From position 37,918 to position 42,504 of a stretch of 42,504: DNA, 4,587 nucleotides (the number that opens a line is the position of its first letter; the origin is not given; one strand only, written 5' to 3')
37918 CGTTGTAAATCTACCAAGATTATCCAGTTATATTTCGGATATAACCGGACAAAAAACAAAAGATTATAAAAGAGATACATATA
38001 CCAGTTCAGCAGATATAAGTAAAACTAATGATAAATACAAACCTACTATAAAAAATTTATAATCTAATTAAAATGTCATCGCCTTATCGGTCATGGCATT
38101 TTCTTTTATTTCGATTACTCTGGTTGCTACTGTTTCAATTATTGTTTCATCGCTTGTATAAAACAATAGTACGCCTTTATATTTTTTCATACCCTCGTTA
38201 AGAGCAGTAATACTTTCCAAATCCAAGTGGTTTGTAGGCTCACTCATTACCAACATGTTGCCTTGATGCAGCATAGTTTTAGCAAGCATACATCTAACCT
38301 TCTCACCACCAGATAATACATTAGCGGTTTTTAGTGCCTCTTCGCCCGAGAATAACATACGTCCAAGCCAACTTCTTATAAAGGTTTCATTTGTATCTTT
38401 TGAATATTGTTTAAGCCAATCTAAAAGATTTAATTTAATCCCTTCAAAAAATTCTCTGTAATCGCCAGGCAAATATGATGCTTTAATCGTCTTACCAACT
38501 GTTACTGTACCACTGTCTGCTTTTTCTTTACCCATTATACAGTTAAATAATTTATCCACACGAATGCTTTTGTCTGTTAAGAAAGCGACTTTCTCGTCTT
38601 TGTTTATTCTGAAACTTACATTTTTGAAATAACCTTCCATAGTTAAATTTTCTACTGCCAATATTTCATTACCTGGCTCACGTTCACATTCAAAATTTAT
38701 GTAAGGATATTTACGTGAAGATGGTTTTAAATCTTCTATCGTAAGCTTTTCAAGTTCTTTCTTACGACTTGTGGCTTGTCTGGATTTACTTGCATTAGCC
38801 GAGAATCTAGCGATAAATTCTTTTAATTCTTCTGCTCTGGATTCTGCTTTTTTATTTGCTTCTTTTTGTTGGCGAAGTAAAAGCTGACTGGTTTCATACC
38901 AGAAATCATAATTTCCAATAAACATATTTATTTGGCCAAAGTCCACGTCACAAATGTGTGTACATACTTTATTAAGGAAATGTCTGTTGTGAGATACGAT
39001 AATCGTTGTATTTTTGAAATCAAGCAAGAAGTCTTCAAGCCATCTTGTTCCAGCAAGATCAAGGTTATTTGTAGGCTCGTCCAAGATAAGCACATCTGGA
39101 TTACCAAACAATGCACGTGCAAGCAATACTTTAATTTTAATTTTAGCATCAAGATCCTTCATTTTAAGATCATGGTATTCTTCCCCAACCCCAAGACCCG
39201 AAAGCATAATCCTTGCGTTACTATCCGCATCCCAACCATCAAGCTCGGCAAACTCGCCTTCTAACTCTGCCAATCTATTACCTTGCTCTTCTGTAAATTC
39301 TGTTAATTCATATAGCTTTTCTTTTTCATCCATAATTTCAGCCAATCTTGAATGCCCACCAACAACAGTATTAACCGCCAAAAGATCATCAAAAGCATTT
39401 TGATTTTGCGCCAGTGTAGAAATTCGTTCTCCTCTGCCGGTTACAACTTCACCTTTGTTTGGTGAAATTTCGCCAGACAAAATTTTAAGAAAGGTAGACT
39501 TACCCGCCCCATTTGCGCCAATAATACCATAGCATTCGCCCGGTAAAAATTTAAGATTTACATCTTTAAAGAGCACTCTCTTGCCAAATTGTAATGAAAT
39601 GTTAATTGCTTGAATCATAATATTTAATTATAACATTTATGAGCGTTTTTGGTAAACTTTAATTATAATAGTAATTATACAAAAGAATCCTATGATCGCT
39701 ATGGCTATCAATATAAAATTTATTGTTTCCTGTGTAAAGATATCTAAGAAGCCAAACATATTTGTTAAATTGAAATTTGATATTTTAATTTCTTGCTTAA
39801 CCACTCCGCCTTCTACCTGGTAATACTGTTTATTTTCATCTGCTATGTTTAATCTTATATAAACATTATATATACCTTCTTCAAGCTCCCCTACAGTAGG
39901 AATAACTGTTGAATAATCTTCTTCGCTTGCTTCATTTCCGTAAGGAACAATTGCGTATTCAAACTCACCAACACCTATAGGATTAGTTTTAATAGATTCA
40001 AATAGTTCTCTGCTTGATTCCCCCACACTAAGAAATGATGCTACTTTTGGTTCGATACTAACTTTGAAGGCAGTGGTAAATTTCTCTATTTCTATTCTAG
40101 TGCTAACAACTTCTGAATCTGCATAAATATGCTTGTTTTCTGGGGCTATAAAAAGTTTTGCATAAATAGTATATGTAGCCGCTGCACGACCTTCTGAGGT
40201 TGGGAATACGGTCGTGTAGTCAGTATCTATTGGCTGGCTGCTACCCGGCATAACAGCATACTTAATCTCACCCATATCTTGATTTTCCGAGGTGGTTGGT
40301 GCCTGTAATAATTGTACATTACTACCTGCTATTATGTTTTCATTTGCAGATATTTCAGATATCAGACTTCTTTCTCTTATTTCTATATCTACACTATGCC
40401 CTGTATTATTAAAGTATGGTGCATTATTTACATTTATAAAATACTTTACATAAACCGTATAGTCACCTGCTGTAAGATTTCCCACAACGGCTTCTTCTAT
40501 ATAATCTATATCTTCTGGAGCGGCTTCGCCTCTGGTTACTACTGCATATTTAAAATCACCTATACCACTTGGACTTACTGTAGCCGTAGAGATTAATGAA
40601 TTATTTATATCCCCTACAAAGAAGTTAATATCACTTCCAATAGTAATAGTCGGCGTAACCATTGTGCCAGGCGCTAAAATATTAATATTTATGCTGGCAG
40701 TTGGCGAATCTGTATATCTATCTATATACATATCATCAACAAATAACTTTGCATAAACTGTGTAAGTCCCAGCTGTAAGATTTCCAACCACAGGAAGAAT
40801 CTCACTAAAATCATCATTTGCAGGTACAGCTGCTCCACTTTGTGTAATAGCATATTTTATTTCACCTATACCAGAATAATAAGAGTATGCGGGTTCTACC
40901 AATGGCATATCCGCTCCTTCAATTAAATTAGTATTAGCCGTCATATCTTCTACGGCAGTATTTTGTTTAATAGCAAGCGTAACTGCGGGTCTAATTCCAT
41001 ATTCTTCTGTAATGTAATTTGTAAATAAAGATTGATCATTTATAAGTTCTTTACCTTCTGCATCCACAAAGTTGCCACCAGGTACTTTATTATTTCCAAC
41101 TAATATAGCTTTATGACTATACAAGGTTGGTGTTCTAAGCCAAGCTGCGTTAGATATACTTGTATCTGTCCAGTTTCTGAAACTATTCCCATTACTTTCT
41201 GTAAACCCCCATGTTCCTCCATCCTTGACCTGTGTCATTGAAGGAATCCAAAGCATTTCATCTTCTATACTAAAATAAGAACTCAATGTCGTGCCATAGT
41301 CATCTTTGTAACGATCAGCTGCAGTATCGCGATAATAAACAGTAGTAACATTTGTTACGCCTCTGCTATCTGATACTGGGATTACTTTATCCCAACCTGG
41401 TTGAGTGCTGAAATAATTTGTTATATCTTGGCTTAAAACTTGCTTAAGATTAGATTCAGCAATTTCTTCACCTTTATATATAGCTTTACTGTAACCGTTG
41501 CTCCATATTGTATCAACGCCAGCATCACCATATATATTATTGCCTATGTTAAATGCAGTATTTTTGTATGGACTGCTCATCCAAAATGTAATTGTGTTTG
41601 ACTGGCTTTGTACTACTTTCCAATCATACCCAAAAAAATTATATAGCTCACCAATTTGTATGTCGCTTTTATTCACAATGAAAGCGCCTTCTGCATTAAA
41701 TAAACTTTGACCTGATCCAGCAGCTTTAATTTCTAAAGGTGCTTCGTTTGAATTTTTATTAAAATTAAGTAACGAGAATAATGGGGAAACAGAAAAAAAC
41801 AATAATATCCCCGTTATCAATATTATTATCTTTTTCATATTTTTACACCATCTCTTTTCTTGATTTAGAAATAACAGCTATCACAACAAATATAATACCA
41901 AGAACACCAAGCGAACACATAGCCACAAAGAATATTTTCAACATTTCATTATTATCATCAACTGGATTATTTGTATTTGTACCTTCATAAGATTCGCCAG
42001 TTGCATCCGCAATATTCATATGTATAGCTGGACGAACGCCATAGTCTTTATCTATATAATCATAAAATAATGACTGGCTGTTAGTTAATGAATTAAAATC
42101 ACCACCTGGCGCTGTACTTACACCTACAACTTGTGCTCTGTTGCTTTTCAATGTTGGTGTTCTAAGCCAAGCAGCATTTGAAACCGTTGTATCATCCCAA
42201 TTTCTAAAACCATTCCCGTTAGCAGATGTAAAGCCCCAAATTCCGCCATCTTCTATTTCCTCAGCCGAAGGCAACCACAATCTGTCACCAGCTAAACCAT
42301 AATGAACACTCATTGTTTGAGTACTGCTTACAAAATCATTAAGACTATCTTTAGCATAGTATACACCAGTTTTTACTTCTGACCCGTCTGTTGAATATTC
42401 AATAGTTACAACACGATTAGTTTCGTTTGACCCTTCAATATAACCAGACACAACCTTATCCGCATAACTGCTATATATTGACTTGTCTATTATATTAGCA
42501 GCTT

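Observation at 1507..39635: Genes that head transcription units have a -35/-10 ending 5-8 nt before the start codon and no SD, predicting pervasive leaderless mRNAs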

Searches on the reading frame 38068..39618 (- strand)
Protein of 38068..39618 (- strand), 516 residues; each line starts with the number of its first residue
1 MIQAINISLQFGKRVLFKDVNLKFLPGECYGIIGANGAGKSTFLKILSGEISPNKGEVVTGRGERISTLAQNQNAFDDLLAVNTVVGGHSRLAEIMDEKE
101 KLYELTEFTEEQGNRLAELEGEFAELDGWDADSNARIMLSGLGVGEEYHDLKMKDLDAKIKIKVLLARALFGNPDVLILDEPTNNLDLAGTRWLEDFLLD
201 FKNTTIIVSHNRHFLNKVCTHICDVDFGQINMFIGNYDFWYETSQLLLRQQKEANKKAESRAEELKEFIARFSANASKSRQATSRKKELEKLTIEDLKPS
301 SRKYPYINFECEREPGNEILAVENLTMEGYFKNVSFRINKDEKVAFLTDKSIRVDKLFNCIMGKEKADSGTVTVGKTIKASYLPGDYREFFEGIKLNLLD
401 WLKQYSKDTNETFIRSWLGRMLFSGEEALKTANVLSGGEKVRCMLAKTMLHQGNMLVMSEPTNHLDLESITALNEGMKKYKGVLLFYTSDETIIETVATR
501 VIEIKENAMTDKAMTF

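Call 13: search_protein_families(library=pfam, proteins=[window:38068-39618:-])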
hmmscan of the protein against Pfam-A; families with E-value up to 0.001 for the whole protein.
window:38068-39618:- (516 aa): 4 families
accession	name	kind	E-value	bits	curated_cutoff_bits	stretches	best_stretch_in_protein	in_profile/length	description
PF00005.33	ABC_tran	-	1.7e-29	103.6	25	2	17-184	1-137/137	ABC transporter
PF12848.13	ABC_tran_Xtn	-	6.3e-22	77.9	25.9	1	223-309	1-85/85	ABC transporter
PF13304.12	AAA_21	-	1.8e-06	28.7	27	1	30-48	2-20/304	AAA domain, putative AbiEii toxin, Type IV TA system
PF02463.25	SMC_N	-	0.00027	20.9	40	0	29-46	26-43/220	RecF/RecN/SMC N terminal domain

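Call 49: find_homologous_proteins(query=window:38068-39618:-, max_evalue=1e-100)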
Query window:38068-39618:- (516 aa): 8000 proteins with E <= 1e-100 among 8000 candidates; the best 120 are listed.
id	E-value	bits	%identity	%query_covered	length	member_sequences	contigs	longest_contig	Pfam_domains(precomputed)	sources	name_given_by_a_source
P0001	0.0e+0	1153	100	100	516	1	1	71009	PF00005.34,PF13304.13,PF12848.14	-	-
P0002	0.0e+0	1016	85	100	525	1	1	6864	PF00005.34,PF13304.13,PF12848.14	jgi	jgi:ATPase subunit of ABC transporter with duplicated ATPase domains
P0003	3.4e-294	994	84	100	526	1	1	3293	PF00005.34,PF02463.26,PF13304.13,PF12848.14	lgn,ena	-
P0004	2.1e-293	991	-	-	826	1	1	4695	PF13361.13,PF00005.34,PF02463.26,PF13304.13,PF12848.14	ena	-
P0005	9.7e-293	989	84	100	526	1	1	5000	PF00005.34,PF13304.13,PF12848.14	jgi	jgi:ATPase subunit of ABC transporter with duplicated ATPase domains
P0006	5.3e-292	987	83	100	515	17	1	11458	PF00005.34,PF13304.13,PF12848.14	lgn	-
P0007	2.0e-291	985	83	100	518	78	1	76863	PF00005.34,PF13304.13,PF12848.14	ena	-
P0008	7.2e-291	983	83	100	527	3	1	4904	PF00005.34,PF02463.26,PF13304.13,PF12848.14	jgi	jgi:ATPase subunit of ABC transporter with duplicated ATPase domains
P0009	8.7e-291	983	83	100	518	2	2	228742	PF00005.34,PF13304.13,PF12848.14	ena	-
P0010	1.5e-289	979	84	98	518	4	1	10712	PF00005.34,PF13304.13,PF12848.14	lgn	-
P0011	1.1e-288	976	83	100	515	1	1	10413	PF00005.34,PF13304.13,PF12848.14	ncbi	-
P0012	6.1e-288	973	82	99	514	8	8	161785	PF00005.34,PF13304.13,PF12848.14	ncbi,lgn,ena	-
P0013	1.1e-287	972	82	99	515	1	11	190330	PF00005.34,PF13304.13,PF12848.14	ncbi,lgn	-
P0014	8.4e-286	966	82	99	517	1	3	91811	PF00005.34,PF13304.13,PF12848.14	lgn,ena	-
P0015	1.6e-285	965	82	100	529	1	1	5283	PF00005.34,PF02463.26,PF13304.13,PF12848.14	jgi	jgi:ATPase subunit of ABC transporter with duplicated ATPase domains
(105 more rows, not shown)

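Call 50: find_encoding_contigs(protein=P0009, flank=10000, max_places=2)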
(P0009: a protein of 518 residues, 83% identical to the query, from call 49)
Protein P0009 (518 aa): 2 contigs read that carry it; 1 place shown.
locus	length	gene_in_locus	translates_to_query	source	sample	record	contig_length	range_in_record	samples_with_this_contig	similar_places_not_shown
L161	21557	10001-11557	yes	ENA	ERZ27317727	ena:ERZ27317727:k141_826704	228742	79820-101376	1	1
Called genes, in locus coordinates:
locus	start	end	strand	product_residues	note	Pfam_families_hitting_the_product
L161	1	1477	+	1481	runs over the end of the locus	-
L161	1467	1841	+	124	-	-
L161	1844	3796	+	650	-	PF00270:DEAD (faint), PF04851:ResIII, PF17757:UvrB_inter, PF27431:UvrB_3rd, PF00271:Helicase_C, PF12344:UvrB, PF02151:UVR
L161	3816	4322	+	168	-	PF01957:NfeD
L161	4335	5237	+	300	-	PF01145:Band_7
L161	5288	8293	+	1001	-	PF00873:ACR_tran, PF03176:MMPL, PF00873:ACR_tran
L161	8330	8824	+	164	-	-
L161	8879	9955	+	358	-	-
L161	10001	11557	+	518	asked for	PF00005:ABC_tran, PF13304:AAA_21 (faint), PF12848:ABC_tran_Xtn, PF00005:ABC_tran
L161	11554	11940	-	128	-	-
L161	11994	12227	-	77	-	-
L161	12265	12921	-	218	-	PF01520:Amidase_3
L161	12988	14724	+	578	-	PF00664:ABC_membrane, PF00005:ABC_tran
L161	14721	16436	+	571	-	PF00664:ABC_membrane, PF00005:ABC_tran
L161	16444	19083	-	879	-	PF07517:SecA_DEAD, PF00270:DEAD (weak), PF01043:SecA_PP_bind, PF21090:P-loop_SecA, PF07516:SecA_SW, PF02810:SEC-C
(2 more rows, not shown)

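Call 51: find_encoding_contigs(protein=P0013, flank=10000, max_places=2)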
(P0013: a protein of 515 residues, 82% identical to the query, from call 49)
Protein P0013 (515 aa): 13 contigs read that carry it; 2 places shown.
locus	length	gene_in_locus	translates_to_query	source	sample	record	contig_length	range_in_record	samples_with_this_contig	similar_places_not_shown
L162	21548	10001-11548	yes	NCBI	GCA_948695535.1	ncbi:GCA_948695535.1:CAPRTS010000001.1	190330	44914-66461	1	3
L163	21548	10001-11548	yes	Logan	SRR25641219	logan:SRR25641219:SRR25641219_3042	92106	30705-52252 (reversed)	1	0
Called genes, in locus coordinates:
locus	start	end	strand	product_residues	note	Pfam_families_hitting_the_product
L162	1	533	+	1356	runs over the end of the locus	-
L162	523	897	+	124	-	-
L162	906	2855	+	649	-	PF00270:DEAD (faint), PF04851:ResIII, PF17757:UvrB_inter, PF27431:UvrB_3rd, PF00271:Helicase_C, PF12344:UvrB, PF02151:UVR (weak)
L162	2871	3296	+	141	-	PF01957:NfeD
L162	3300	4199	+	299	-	PF01145:Band_7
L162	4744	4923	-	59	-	-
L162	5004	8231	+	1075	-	PF03176:MMPL (weak), PF00873:ACR_tran, PF03176:MMPL, PF00873:ACR_tran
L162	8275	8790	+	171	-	-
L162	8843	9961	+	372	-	-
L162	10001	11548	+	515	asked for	PF00005:ABC_tran, PF13304:AAA_21 (faint), PF12848:ABC_tran_Xtn, PF00005:ABC_tran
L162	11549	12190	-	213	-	-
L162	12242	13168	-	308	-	PF01520:Amidase_3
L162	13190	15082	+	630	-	PF00664:ABC_membrane, PF00005:ABC_tran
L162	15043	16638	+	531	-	PF00664:ABC_membrane, PF00005:ABC_tran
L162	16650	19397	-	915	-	PF07517:SecA_DEAD, PF00270:DEAD (weak), PF01043:SecA_PP_bind, PF21090:P-loop_SecA, PF07516:SecA_SW, PF02810:SEC-C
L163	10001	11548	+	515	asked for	PF00005:ABC_tran, PF13304:AAA_21 (faint), PF12848:ABC_tran_Xtn, PF00005:ABC_tran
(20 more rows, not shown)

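Call 54: list_cluster_members(proteins=[P0013, P0012, P0011])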
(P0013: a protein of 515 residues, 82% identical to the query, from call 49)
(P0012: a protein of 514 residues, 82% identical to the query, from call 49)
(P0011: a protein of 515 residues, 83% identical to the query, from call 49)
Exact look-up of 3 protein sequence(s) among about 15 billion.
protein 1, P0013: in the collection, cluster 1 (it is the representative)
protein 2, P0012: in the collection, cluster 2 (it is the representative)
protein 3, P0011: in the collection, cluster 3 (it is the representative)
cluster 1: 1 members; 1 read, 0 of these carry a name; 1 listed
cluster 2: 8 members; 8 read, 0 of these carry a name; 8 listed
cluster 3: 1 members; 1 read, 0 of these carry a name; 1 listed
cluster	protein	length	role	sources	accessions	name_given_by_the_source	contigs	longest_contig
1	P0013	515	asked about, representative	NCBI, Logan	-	-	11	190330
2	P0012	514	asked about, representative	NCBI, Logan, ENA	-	-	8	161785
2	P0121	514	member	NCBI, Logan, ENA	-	-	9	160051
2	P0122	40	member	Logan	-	-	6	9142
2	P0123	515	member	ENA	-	-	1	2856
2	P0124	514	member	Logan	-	-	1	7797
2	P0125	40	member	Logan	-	-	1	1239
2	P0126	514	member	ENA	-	-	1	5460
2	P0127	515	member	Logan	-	-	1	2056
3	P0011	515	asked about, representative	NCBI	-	-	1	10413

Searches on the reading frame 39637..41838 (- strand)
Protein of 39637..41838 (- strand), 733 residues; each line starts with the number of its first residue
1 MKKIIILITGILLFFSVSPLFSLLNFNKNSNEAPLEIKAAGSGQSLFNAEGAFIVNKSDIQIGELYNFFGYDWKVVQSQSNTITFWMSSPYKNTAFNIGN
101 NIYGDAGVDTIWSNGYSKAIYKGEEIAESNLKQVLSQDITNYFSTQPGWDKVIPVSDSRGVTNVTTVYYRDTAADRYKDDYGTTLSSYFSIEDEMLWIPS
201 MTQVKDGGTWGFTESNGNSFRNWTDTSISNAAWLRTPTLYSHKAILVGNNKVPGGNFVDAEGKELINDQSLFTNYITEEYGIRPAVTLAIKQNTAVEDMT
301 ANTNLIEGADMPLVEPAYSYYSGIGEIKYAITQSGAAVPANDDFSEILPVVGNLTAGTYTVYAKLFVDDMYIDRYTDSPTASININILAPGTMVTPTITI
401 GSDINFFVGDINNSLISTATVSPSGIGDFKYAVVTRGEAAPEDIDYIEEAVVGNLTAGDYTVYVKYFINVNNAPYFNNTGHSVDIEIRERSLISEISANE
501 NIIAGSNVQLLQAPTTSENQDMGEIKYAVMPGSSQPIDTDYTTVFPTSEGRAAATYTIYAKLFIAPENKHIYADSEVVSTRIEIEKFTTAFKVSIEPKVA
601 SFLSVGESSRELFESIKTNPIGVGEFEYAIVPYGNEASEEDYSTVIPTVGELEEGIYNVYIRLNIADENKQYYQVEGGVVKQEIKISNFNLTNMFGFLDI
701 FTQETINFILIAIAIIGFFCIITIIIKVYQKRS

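Call 13: search_protein_families(library=pfam, proteins=[window:39637-41838:-])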
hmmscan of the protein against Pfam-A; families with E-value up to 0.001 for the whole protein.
window:39637-41838:- (733 aa): 0 families

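Call 16: find_encoding_contigs(protein=window:39637-41838:-, flank=10000, max_places=6)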
Protein window:39637-41838:- (733 aa): no gene with exactly this product is on record in the collection.

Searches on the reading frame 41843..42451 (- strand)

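Call 13: search_protein_families(library=pfam, proteins=[window:41843-42451:-])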
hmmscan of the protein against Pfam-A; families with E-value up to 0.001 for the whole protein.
window:41843-42451:- (202 aa): 1 family
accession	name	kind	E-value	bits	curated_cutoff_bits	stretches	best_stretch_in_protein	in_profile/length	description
PF19789.6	DUF6273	-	0.00029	21.2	23.5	1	55-145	82-170/172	Domain of unknown function (DUF6273)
